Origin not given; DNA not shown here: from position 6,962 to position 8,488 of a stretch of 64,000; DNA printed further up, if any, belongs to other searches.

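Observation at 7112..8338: Novel architecture: Tex N-terminal domain fused to a TM helix and MORN repeats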

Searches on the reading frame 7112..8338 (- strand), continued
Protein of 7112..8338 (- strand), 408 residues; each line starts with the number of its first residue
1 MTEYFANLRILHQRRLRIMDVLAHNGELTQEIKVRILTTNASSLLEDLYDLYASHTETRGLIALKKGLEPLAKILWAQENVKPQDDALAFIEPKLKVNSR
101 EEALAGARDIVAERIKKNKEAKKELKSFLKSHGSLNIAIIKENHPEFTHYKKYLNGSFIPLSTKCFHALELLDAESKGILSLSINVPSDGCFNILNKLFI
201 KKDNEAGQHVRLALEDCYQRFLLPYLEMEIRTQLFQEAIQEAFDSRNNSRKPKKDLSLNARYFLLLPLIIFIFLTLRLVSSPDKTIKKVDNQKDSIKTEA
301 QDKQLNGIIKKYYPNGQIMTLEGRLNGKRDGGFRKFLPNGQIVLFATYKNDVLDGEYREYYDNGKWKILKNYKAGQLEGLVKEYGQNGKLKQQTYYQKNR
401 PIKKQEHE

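Call 6: find_homologous_proteins(query=window:7112-8338:-, max_evalue=0.001)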
Query window:7112-8338:- (408 aa): 2841 proteins with E <= 0.001 among 8000 candidates; the best 120 are listed.
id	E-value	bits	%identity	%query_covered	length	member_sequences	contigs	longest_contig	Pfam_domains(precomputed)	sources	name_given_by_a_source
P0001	1.9e-255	865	100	96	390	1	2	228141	PF07661.20,PF22706.2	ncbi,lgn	-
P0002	8.0e-126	438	55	99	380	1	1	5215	PF07661.20,PF22706.2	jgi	jgi:hypothetical protein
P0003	6.1e-117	409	51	100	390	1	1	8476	PF07661.20,PF22706.2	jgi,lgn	-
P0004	5.0e-74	268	43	97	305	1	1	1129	PF22706.2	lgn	-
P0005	8.9e-38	148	37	57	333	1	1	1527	PF09371.16,PF22706.2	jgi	-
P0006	4.9e-36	143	35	64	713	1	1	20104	PF16921.11,PF14639.12,PF00575.30,PF23459.2,PF12836.14,PF14635.13,PF17674.8,PF09371.16,PF22706.2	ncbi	-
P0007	5.9e-36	142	34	59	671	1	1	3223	PF16921.11,PF14639.12,PF00575.30,PF12836.14,PF14635.13,PF17674.8,PF09371.16,PF22706.2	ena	-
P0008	3.6e-35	140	38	58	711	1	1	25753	PF16921.11,PF14639.12,PF00575.30,PF23459.2,PF12836.14,PF14635.13,PF17674.8,PF09371.16,PF22706.2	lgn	-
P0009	5.9e-35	139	34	57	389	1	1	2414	PF16921.11,PF09371.16,PF22706.2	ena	-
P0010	1.3e-34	138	37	57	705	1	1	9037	PF16921.11,PF00575.30,PF23459.2,PF12836.14,PF14635.13,PF17674.8,PF09371.16,PF22706.2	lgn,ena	-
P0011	1.3e-34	138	37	57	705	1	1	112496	PF16921.11,PF14639.12,PF00575.30,PF23459.2,PF12836.14,PF14635.13,PF17674.8,PF09371.16,PF22706.2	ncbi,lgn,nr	ncbi:MAG: Tex family protein [Lentimicrobium sp.]|nr:Tex family protein [Lentimicrobium sp.] MEA5109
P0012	1.3e-34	138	37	57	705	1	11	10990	PF16921.11,PF00575.30,PF23459.2,PF12836.14,PF14635.13,PF17674.8,PF09371.16,PF22706.2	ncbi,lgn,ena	-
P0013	1.5e-34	138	36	63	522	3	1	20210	PF16921.11,PF14639.12,PF12836.14,PF09371.16,PF22706.2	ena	-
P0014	1.5e-34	138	35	64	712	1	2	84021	PF16921.11,PF14639.12,PF00575.30,PF23459.2,PF12836.14,PF14635.13,PF17674.8,PF09371.16,PF22706.2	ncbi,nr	ncbi:MAG: RNA-binding transcriptional accessory protein [Nitrospirae bacterium]|nr:RNA-binding trans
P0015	1.7e-34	138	37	57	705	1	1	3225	PF16921.11,PF00575.30,PF23459.2,PF12836.14,PF14635.13,PF17674.8,PF09371.16,PF22706.2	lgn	-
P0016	1.7e-34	138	37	57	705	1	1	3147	PF16921.11,PF00575.30,PF23459.2,PF12836.14,PF14635.13,PF17674.8,PF09371.16,PF22706.2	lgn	-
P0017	2.3e-34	137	36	57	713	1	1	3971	PF16921.11,PF14639.12,PF00575.30,PF23459.2,PF12836.14,PF14635.13,PF17674.8,PF09371.16,PF22706.2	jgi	jgi:uncharacterized protein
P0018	2.5e-34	137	36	57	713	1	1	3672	PF16921.11,PF14639.12,PF00575.30,PF23459.2,PF12836.14,PF14635.13,PF17674.8,PF09371.16,PF22706.2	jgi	-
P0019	2.8e-34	137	35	57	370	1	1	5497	PF16921.11,PF09371.16,PF22706.2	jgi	jgi:uncharacterized protein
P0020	3.3e-34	137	37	57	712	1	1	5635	PF16921.11,PF14639.12,PF00575.30,PF23459.2,PF12836.14,PF14635.13,PF17674.8,PF09371.16,PF22706.2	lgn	-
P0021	3.4e-34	137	37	57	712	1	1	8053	PF16921.11,PF14639.12,PF00575.30,PF23459.2,PF12836.14,PF14635.13,PF17674.8,PF09371.16,PF22706.2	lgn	-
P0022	5.5e-34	136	36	58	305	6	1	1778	PF09371.16,PF22706.2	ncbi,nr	ncbi:MAG TPA: Tex-like N-terminal domain-containing protein, partial [Candidatus Omnitrophota bacter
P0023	6.3e-34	136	36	57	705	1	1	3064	PF16921.11,PF14639.12,PF00575.30,PF12836.14,PF14635.13,PF17674.8,PF09371.16,PF22706.2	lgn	-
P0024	7.3e-34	136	35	57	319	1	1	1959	PF09371.16,PF22706.2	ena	-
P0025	7.8e-34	136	36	57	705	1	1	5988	PF16921.11,PF00575.30,PF23459.2,PF12836.14,PF14635.13,PF17674.8,PF09371.16,PF22706.2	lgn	-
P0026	7.8e-34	136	36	57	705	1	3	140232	PF16921.11,PF00575.30,PF23459.2,PF12836.14,PF14635.13,PF17674.8,PF09371.16,PF22706.2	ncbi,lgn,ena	-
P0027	8.4e-34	135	36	58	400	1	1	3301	PF09371.16,PF22706.2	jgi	jgi:uncharacterized protein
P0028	9.7e-34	135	36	57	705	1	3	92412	PF16921.11,PF00575.30,PF12836.14,PF14635.13,PF17674.8,PF09371.16,PF22706.2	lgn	-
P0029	9.8e-34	135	36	57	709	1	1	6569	PF16921.11,PF14639.12,PF00575.30,PF12836.14,PF14635.13,PF17674.8,PF09371.16,PF22706.2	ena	-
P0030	1.3e-33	135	35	59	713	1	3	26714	PF16921.11,PF14639.12,PF00575.30,PF23459.2,PF12836.14,PF14635.13,PF17674.8,PF09371.16,PF22706.2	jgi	-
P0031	1.5e-33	135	36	54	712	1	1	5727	PF16921.11,PF14639.12,PF00575.30,PF23459.2,PF12836.14,PF14635.13,PF17674.8,PF00633.30,PF09371.16,PF22706.2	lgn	-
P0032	2.0e-33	134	38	57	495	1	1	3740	PF16921.11,PF14639.12,PF09371.16,PF22706.2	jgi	jgi:uncharacterized protein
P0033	2.4e-33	134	35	59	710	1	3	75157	PF16921.11,PF14639.12,PF00575.30,PF23459.2,PF12836.14,PF03934.20,PF14635.13,PF17674.8,PF09371.16,PF22706.2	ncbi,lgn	-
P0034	4.7e-33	133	34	59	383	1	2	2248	PF16921.11,PF09371.16,PF22706.2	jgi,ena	jgi:uncharacterized protein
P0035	7.0e-33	132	34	59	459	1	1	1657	PF16921.11,PF14639.12,PF09371.16,PF22706.2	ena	-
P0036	8.6e-33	132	34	64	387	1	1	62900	PF16921.11,PF09371.16,PF22706.2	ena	-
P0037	1.1e-32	132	34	59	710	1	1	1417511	PF16921.11,PF00575.30,PF23459.2,PF12836.14,PF14635.13,PF17674.8,PF09371.16,PF22706.2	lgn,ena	-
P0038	1.2e-32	132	36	60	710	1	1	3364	PF16921.11,PF14639.12,PF00575.30,PF12836.14,PF14635.13,PF17674.8,PF09371.16,PF22706.2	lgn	-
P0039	1.3e-32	131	34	58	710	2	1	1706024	PF16921.11,PF14639.12,PF00575.30,PF12836.14,PF14635.13,PF17674.8,PF09371.16,PF22706.2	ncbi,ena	-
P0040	1.7e-32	131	34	59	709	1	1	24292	PF16921.11,PF14639.12,PF00575.30,PF23459.2,PF12836.14,PF14635.13,PF17674.8,PF09371.16,PF22706.2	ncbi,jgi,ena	jgi:uncharacterized protein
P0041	1.8e-32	131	33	57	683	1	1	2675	PF16921.11,PF00575.30,PF12836.14,PF14635.13,PF17674.8,PF09371.16,PF22706.2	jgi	-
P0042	1.8e-32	131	35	58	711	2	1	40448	PF16921.11,PF14639.12,PF00575.30,PF23459.2,PF12836.14,PF14635.13,PF17674.8,PF09371.16,PF22706.2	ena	-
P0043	1.9e-32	131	32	65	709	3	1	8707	PF16921.11,PF14639.12,PF00575.30,PF23459.2,PF12836.14,PF03934.20,PF14635.13,PF17674.8,PF09371.16,PF22706.2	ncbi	ncbi:MAG: Tex family protein [Bacteroidales bacterium]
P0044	2.7e-32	130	36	57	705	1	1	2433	PF16921.11,PF00575.30,PF23459.2,PF12836.14,PF14635.13,PF17674.8,PF09371.16,PF22706.2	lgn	-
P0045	2.8e-32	130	34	57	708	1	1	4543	PF16921.11,PF14639.12,PF00575.30,PF23459.2,PF12836.14,PF14635.13,PF17674.8,PF09371.16,PF22706.2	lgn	-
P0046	2.9e-32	130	35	57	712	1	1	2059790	PF16921.11,PF14639.12,PF00575.30,PF23459.2,PF12836.14,PF14635.13,PF17674.8,PF09371.16,PF22706.2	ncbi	ncbi:MAG: Tex family protein [Lentimicrobium sp.]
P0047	3.1e-32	130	35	59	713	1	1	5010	PF16921.11,PF14639.12,PF00575.30,PF12836.14,PF14635.13,PF17674.8,PF09371.16,PF22706.2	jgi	jgi:protein Tex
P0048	3.6e-32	130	34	56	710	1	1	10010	PF16921.11,PF14639.12,PF00575.30,PF23459.2,PF12836.14,PF14635.13,PF17674.8,PF09371.16,PF22706.2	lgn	-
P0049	3.7e-32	130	35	59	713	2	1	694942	PF16921.11,PF14639.12,PF00575.30,PF12836.14,PF14635.13,PF17674.8,PF09371.16,PF22706.2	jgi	jgi:protein Tex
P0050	4.0e-32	130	36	57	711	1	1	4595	PF16921.11,PF14639.12,PF00575.30,PF23459.2,PF12836.14,PF14635.13,PF17674.8,PF09371.16,PF22706.2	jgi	-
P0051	5.1e-32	130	34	59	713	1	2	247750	PF16921.11,PF14639.12,PF00575.30,PF23459.2,PF12836.14,PF14635.13,PF17674.8,PF09371.16,PF22706.2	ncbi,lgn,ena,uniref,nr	ncbi:MAG: RNA-binding transcriptional accessory protein [Alphaproteobacteria bacterium]|uniref:RNA-b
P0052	5.1e-32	130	34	59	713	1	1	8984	PF16921.11,PF14639.12,PF00575.30,PF23459.2,PF12836.14,PF14635.13,PF17674.8,PF09371.16,PF22706.2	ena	-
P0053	6.9e-32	129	35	57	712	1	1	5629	PF16921.11,PF14639.12,PF00575.30,PF12836.14,PF14635.13,PF17674.8,PF09371.16,PF22706.2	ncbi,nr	ncbi:MAG: RNA-binding transcriptional accessory protein [Bacteroidales bacterium]|nr:RNA-binding tra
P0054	7.7e-32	129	35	59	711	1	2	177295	PF16921.11,PF14639.12,PF00575.30,PF12836.14,PF14635.13,PF17674.8,PF09371.16,PF22706.2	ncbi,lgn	-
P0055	7.9e-32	129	35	58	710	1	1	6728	PF16921.11,PF14639.12,PF00575.30,PF23459.2,PF12836.14,PF14635.13,PF17674.8,PF09371.16,PF22706.2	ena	-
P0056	8.3e-32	129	34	57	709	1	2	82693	PF16921.11,PF14639.12,PF00575.30,PF23459.2,PF12836.14,PF14635.13,PF17674.8,PF09371.16,PF22706.2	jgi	jgi:protein Tex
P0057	8.3e-32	129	35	60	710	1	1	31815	PF16921.11,PF14639.12,PF00575.30,PF12836.14,PF14635.13,PF17674.8,PF09371.16,PF22706.2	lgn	-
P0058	8.3e-32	129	35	60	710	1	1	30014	PF16921.11,PF14639.12,PF00575.30,PF12836.14,PF14635.13,PF17674.8,PF09371.16,PF22706.2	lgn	-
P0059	9.1e-32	129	35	59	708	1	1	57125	PF16921.11,PF14639.12,PF00575.30,PF23459.2,PF12836.14,PF14635.13,PF17674.8,PF09371.16,PF22706.2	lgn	-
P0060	1.0e-31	129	32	63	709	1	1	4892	PF16921.11,PF14639.12,PF00575.30,PF23459.2,PF12836.14,PF14635.13,PF17674.8,PF09371.16,PF22706.2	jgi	jgi:protein Tex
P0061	1.0e-31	129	37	57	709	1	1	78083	PF16921.11,PF14639.12,PF00575.30,PF23459.2,PF12836.14,PF14635.13,PF17674.8,PF09371.16,PF22706.2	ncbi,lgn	-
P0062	1.0e-31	129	33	63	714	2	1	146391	PF16921.11,PF14639.12,PF00575.30,PF23459.2,PF12836.14,PF14635.13,PF17674.8,PF09371.16,PF22706.2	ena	-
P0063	1.1e-31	128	38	54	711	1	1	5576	PF16921.11,PF14639.12,PF00575.30,PF23459.2,PF12836.14,PF14635.13,PF17674.8,PF09371.16,PF22706.2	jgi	jgi:protein Tex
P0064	1.2e-31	128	33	58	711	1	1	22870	PF16921.11,PF14639.12,PF00575.30,PF23459.2,PF12836.14,PF14635.13,PF17674.8,PF09371.16,PF22706.2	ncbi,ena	-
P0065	1.3e-31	128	36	59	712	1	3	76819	PF16921.11,PF14639.12,PF00575.30,PF23459.2,PF12836.14,PF14635.13,PF17674.8,PF09371.16,PF22706.2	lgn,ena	-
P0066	1.4e-31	128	34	59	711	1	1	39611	PF16921.11,PF14639.12,PF00575.30,PF12836.14,PF14635.13,PF17674.8,PF09371.16,PF22706.2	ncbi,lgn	-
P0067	1.5e-31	128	35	57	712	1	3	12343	PF16921.11,PF14639.12,PF00575.30,PF23459.2,PF12836.14,PF14635.13,PF17674.8,PF09371.16,PF22706.2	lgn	-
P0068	1.6e-31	128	33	60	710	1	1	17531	PF16921.11,PF00575.30,PF23459.2,PF12836.14,PF14635.13,PF17674.8,PF09371.16,PF22706.2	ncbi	ncbi:MAG: Tex family protein [bacterium]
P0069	1.6e-31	128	36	64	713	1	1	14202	PF16921.11,PF00575.30,PF23459.2,PF12836.14,PF14635.13,PF17674.8,PF09371.16,PF22706.2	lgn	-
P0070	1.8e-31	128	37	51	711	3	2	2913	PF16921.11,PF14639.12,PF00575.30,PF23459.2,PF12836.14,PF14635.13,PF17674.8,PF09371.16,PF22706.2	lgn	-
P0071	2.0e-31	128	35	57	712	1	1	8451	PF16921.11,PF14639.12,PF00575.30,PF23459.2,PF12836.14,PF14635.13,PF17674.8,PF09371.16,PF22706.2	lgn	-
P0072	2.0e-31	128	35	57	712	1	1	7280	PF16921.11,PF14639.12,PF00575.30,PF23459.2,PF12836.14,PF14635.13,PF17674.8,PF09371.16,PF22706.2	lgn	-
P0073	2.1e-31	127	37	49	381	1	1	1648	PF16921.11,PF09371.16,PF22706.2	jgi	jgi:uncharacterized protein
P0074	2.4e-31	127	35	57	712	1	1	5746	PF16921.11,PF14639.12,PF00575.30,PF23459.2,PF12836.14,PF14635.13,PF17674.8,PF09371.16,PF22706.2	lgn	-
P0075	2.4e-31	127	35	57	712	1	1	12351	PF16921.11,PF14639.12,PF00575.30,PF23459.2,PF12836.14,PF14635.13,PF17674.8,PF09371.16,PF22706.2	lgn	-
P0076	2.4e-31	127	35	57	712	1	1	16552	PF16921.11,PF14639.12,PF00575.30,PF23459.2,PF12836.14,PF14635.13,PF17674.8,PF09371.16,PF22706.2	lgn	-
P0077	3.0e-31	127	34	63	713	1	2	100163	PF16921.11,PF14639.12,PF00575.30,PF23459.2,PF12836.14,PF14635.13,PF17674.8,PF09371.16,PF22706.2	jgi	jgi:protein Tex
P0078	3.4e-31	127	36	58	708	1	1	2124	PF16921.11,PF14639.12,PF00575.30,PF23459.2,PF12836.14,PF14635.13,PF17674.8,PF09371.16,PF22706.2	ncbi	ncbi:MAG: Tex family protein, partial [Bacteroidia bacterium]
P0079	3.4e-31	127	34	63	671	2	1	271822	PF16921.11,PF14639.12,PF12836.14,PF14635.13,PF17674.8,PF09371.16,PF22706.2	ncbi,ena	-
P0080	3.6e-31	127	36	60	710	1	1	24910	PF16921.11,PF14639.12,PF00575.30,PF12836.14,PF14635.13,PF17674.8,PF09371.16,PF22706.2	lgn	-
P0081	3.7e-31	127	35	63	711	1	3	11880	PF16921.11,PF14639.12,PF00575.30,PF23459.2,PF12836.14,PF14635.13,PF17674.8,PF09371.16,PF22706.2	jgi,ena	-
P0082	3.8e-31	127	32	63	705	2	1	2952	PF16921.11,PF14639.12,PF00575.30,PF23459.2,PF12836.14,PF14635.13,PF17674.8,PF09371.16,PF22706.2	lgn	-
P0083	3.9e-31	127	35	57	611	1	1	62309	PF16921.11,PF14639.12,PF12836.14,PF14635.13,PF17674.8,PF09371.16,PF22706.2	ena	-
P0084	4.3e-31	126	36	59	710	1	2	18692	PF16921.11,PF14639.12,PF00575.30,PF12836.14,PF14635.13,PF17674.8,PF09371.16,PF22706.2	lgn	-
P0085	4.5e-31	126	36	59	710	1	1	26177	PF16921.11,PF14639.12,PF00575.30,PF12836.14,PF14635.13,PF17674.8,PF09371.16,PF22706.2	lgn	-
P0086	4.6e-31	126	35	57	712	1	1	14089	PF16921.11,PF14639.12,PF00575.30,PF23459.2,PF12836.14,PF14635.13,PF17674.8,PF09371.16,PF22706.2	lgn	-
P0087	6.1e-31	126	36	59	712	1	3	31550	PF16921.11,PF14639.12,PF00575.30,PF23459.2,PF12836.14,PF14635.13,PF17674.8,PF09371.16,PF22706.2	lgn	-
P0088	6.1e-31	126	33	59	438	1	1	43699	PF09371.16,PF22706.2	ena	-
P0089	6.4e-31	126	35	57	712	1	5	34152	PF16921.11,PF14639.12,PF00575.30,PF23459.2,PF12836.14,PF14635.13,PF17674.8,PF09371.16,PF22706.2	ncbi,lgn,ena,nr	ncbi:MAG: RNA-binding transcriptional accessory protein [Bacteroidales bacterium]|nr:RNA-binding tra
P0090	6.5e-31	126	35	57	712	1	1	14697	PF16921.11,PF14639.12,PF00575.30,PF23459.2,PF12836.14,PF14635.13,PF17674.8,PF09371.16,PF22706.2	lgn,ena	-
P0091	6.5e-31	126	35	57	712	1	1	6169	PF16921.11,PF14639.12,PF00575.30,PF23459.2,PF12836.14,PF14635.13,PF17674.8,PF09371.16,PF22706.2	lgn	-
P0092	6.6e-31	126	34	55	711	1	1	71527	PF16921.11,PF14639.12,PF00575.30,PF23459.2,PF12836.14,PF14635.13,PF17674.8,PF00633.30,PF09371.16,PF22706.2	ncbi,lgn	-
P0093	6.6e-31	126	34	58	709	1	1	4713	PF16921.11,PF00575.30,PF12836.14,PF14635.13,PF17674.8,PF09371.16,PF22706.2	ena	-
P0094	6.9e-31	126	35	57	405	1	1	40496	PF16921.11,PF09371.16,PF22706.2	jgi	jgi:uncharacterized protein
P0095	7.0e-31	126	35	59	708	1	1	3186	PF16921.11,PF14639.12,PF00575.30,PF12836.14,PF14635.13,PF17674.8,PF09371.16,PF22706.2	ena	-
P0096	7.0e-31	126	33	57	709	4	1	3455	PF16921.11,PF14639.12,PF00575.30,PF23459.2,PF12836.14,PF03934.20,PF14635.13,PF17674.8,PF09371.16,PF22706.2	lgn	-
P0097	7.5e-31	126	36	57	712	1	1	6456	PF16921.11,PF14639.12,PF00575.30,PF23459.2,PF12836.14,PF14635.13,PF17674.8,PF09371.16,PF22706.2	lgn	-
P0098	8.8e-31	125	35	57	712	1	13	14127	PF16921.11,PF14639.12,PF00575.30,PF23459.2,PF12836.14,PF14635.13,PF17674.8,PF09371.16,PF22706.2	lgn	-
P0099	9.1e-31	125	34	58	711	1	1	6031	PF16921.11,PF14639.12,PF00575.30,PF23459.2,PF12836.14,PF14635.13,PF17674.8,PF00633.30,PF09371.16,PF22706.2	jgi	jgi:uncharacterized protein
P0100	9.5e-31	125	34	57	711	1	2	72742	PF16921.11,PF14639.12,PF00575.30,PF23459.2,PF12836.14,PF14635.13,PF17674.8,PF09371.16,PF22706.2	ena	-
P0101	9.5e-31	125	34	57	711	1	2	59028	PF16921.11,PF14639.12,PF00575.30,PF23459.2,PF12836.14,PF14635.13,PF17674.8,PF09371.16,PF22706.2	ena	-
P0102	9.6e-31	125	34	57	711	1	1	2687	PF16921.11,PF14639.12,PF00575.30,PF23459.2,PF12836.14,PF14635.13,PF17674.8,PF09371.16,PF22706.2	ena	-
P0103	9.7e-31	125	35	55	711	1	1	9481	PF16921.11,PF14639.12,PF00575.30,PF23459.2,PF12836.14,PF14635.13,PF17674.8,PF00633.30,PF09371.16,PF22706.2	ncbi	ncbi:MAG: Tex family protein [Chitinophagales bacterium]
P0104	9.7e-31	125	34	57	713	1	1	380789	PF16921.11,PF14639.12,PF00575.30,PF23459.2,PF12836.14,PF14635.13,PF17674.8,PF09371.16,PF22706.2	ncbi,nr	ncbi:MAG: RNA-binding transcriptional accessory protein [Bacteroidales bacterium]|nr:RNA-binding tra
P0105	9.9e-31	125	33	59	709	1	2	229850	PF16921.11,PF14639.12,PF00575.30,PF23459.2,PF12836.14,PF14635.13,PF17674.8,PF09371.16,PF22706.2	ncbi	-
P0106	1.0e-30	125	33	59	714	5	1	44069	PF16921.11,PF14639.12,PF00575.30,PF23459.2,PF12836.14,PF03934.20,PF14635.13,PF17674.8,PF09371.16,PF22706.2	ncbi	-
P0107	1.1e-30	125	34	57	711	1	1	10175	PF16921.11,PF14639.12,PF00575.30,PF23459.2,PF12836.14,PF14635.13,PF17674.8,PF09371.16,PF22706.2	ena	-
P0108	1.2e-30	125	35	57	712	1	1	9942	PF16921.11,PF14639.12,PF00575.30,PF23459.2,PF12836.14,PF14635.13,PF17674.8,PF09371.16,PF22706.2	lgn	-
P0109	1.3e-30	125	32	64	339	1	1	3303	PF09371.16,PF22706.2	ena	-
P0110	1.3e-30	125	36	60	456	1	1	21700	PF16921.11,PF14639.12,PF22706.2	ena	-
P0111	1.3e-30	125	37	55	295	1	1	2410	PF09371.16,PF22706.2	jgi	-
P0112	1.3e-30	125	34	58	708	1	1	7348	PF16921.11,PF14639.12,PF00575.30,PF12836.14,PF14635.13,PF17674.8,PF09371.16,PF22706.2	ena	-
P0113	1.8e-30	124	33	59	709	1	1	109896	PF16921.11,PF14639.12,PF00575.30,PF23459.2,PF12836.14,PF14635.13,PF17674.8,PF09371.16,PF22706.2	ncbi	ncbi:MAG: Tex family protein [Bacteroidales bacterium]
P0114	1.9e-30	124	33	57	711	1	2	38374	PF16921.11,PF14639.12,PF00575.30,PF12836.14,PF14635.13,PF17674.8,PF09371.16,PF22706.2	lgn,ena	-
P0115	1.9e-30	124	33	57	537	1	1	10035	PF16921.11,PF14639.12,PF12836.14,PF14635.13,PF09371.16,PF22706.2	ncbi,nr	ncbi:MAG TPA: Tex-like N-terminal domain-containing protein, partial [Phycisphaerae bacterium]|nr:Te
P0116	2.0e-30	124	35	57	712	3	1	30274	PF16921.11,PF14639.12,PF00575.30,PF23459.2,PF12836.14,PF14635.13,PF17674.8,PF09371.16,PF22706.2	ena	-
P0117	2.1e-30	124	34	57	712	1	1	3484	PF16921.11,PF14639.12,PF00575.30,PF23459.2,PF12836.14,PF17674.8,PF09371.16,PF22706.2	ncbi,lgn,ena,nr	ncbi:MAG: RNA-binding transcriptional accessory protein [Bacteroidales bacterium]|nr:RNA-binding tra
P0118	2.3e-30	124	33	58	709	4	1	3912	PF16921.11,PF00575.30,PF12836.14,PF14635.13,PF17674.8,PF09371.16,PF22706.2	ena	-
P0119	2.6e-30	124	34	63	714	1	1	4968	PF16921.11,PF14639.12,PF00575.30,PF23459.2,PF12836.14,PF14635.13,PF17674.8,PF09371.16,PF22706.2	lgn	-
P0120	2.6e-30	124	33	59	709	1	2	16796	PF16921.11,PF14639.12,PF00575.30,PF23459.2,PF12836.14,PF14635.13,PF17674.8,PF09371.16,PF22706.2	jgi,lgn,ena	-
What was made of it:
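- Rarity: among 5.8 billion clusters only P0001-P0004 carry both domains (call 6).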

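Call 8: find_encoding_contigs(protein=P0001, flank=6000, max_places=4)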
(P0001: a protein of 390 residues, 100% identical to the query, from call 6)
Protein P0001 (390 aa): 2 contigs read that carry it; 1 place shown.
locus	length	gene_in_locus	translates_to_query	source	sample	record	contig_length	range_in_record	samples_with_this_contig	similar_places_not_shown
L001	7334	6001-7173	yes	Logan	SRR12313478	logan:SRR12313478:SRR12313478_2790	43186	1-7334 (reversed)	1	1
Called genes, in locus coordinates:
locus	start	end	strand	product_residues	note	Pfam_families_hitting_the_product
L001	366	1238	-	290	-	PF00005:ABC_tran, PF13304:AAA_21 (faint)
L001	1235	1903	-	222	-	PF00528:BPD_transp_1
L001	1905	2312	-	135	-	PF03459:TOBE (weak)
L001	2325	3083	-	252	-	PF13531:SBP_bac_11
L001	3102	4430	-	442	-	PF13372:Alginate_exp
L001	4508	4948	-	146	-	PF01243:PNPOx_N, PF16242:Pyrid_ox_like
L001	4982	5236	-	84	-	PF00111:Fer2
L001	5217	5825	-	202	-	PF00440:TetR_N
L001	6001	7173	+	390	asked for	PF07661:MORN_2 (faint), PF22706:Tex_central_region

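Call 9: find_encoding_contigs(protein=P0002, flank=6000, max_places=3)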
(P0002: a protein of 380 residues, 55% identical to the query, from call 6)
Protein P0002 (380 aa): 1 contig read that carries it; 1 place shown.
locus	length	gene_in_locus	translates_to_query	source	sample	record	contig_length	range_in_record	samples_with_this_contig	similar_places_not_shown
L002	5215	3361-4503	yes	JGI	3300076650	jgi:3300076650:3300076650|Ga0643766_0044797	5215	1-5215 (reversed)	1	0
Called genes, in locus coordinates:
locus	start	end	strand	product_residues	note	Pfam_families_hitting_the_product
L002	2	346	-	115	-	?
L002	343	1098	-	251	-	PF13531:SBP_bac_11, PF01547:SBP_bac_1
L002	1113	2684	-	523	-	PF07396:Porin_O_P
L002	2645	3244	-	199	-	PF00440:TetR_N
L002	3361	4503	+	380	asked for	PF22706:Tex_central_region (weak), PF07661:MORN_2 (faint)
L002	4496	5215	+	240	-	?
